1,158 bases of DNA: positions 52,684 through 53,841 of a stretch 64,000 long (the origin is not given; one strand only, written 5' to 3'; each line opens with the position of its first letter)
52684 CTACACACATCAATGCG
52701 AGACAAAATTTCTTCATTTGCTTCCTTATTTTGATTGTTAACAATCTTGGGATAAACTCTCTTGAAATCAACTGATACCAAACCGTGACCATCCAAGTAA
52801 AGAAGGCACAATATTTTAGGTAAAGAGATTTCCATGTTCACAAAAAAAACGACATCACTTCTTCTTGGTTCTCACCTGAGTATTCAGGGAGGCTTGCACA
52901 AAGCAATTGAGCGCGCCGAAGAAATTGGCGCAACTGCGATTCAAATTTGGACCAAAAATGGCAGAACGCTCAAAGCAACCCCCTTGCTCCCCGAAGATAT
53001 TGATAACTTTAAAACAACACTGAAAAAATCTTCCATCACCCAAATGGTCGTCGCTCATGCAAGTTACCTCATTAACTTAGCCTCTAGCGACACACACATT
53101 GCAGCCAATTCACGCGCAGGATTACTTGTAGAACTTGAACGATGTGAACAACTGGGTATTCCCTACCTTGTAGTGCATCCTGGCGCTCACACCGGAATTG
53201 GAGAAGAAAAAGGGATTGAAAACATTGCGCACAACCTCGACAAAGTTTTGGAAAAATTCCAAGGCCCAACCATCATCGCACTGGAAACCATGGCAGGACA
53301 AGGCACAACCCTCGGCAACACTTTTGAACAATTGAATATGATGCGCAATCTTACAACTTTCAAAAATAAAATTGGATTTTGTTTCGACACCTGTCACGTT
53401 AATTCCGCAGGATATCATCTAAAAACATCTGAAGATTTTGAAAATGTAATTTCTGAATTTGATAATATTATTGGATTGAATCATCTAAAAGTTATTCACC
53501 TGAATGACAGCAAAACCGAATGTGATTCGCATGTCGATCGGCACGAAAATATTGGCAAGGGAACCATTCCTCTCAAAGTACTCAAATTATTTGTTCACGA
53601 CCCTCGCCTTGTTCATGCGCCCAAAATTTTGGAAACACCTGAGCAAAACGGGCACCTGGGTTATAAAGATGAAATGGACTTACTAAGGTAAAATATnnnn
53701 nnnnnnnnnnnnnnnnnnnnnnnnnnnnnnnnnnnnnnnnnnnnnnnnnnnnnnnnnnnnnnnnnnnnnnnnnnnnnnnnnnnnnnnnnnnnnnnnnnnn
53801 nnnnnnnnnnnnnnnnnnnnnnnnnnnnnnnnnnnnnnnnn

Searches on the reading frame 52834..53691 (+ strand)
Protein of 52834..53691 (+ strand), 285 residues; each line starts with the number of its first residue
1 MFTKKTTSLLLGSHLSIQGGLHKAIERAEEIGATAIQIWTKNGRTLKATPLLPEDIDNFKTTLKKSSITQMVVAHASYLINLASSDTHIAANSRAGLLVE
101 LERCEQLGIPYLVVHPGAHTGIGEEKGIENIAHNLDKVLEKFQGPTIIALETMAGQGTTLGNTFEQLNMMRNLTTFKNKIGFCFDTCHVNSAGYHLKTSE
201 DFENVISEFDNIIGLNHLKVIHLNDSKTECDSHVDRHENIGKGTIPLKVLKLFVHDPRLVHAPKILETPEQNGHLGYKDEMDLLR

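Call 89: search_protein_families(library=pfam, proteins=[window:52834-53691:+], max_evalue=0.0001)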
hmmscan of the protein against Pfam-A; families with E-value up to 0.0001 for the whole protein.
window:52834-53691:+ (285 aa): 2 families
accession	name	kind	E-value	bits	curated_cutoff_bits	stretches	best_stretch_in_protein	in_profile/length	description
PF01261.30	AP_endonuc_2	-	1.3e-53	182.6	31.1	1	25-285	1-247/249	Xylose isomerase-like TIM barrel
PF17285.8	PRMT5_TIM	-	7.8e-05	22.5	30.2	0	56-151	30-121/252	PRMT5 TIM barrel domain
